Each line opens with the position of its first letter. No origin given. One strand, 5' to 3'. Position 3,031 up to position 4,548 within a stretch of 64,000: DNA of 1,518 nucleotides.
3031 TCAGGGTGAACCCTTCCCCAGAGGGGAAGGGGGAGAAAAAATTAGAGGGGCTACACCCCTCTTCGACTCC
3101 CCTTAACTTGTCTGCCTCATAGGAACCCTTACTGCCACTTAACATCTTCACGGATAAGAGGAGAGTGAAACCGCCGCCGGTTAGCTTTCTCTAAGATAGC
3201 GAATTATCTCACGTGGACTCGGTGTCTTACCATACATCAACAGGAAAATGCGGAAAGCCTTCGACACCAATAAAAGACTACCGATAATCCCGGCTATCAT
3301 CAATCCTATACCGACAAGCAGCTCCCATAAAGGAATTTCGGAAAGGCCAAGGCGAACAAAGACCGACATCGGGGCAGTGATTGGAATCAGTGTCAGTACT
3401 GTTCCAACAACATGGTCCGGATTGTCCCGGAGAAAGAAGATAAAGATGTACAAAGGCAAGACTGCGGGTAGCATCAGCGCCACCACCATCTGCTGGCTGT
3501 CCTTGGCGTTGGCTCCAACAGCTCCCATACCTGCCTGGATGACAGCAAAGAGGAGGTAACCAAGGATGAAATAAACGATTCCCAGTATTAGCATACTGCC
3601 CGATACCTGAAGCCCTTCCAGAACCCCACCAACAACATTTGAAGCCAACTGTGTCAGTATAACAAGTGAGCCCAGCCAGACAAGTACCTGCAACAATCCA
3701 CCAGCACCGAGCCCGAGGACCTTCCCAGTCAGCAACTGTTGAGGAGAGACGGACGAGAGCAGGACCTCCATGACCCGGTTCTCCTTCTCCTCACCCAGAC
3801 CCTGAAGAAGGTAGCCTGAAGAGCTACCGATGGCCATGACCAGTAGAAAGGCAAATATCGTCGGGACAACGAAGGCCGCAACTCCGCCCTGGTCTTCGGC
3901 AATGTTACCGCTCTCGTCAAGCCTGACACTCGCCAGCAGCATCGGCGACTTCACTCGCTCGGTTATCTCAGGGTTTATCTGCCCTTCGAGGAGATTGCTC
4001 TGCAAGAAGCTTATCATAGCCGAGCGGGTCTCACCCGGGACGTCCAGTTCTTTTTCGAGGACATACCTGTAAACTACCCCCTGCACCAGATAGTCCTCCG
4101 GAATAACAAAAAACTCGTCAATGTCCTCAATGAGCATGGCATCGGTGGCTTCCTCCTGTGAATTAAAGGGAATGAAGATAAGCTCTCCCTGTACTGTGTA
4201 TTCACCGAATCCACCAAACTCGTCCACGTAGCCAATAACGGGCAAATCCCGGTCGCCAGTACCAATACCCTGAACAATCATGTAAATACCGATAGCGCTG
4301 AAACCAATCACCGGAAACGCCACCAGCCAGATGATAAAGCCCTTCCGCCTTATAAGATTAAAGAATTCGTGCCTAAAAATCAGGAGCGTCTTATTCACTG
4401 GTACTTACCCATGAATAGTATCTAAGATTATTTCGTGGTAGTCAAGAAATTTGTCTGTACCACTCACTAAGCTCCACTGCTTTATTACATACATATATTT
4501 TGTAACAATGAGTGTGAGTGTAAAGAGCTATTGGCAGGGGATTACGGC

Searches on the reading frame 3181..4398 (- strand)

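Call 73: search_protein_families(library=pfam, proteins=[window:3181-4398:-], max_evalue=0.00001)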
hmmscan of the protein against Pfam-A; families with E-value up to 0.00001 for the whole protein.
window:3181-4398:- (405 aa): 2 families
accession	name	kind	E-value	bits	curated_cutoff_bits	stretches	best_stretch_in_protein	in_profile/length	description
PF12698.13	ABC2_membrane_3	-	8.1e-43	147.3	31.6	1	19-378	1-345/347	ABC-2 family transporter protein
PF12679.13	ABC2_membrane_2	-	4.1e-08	33.3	27.2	1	6-314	2-195/283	ABC-2 family transporter protein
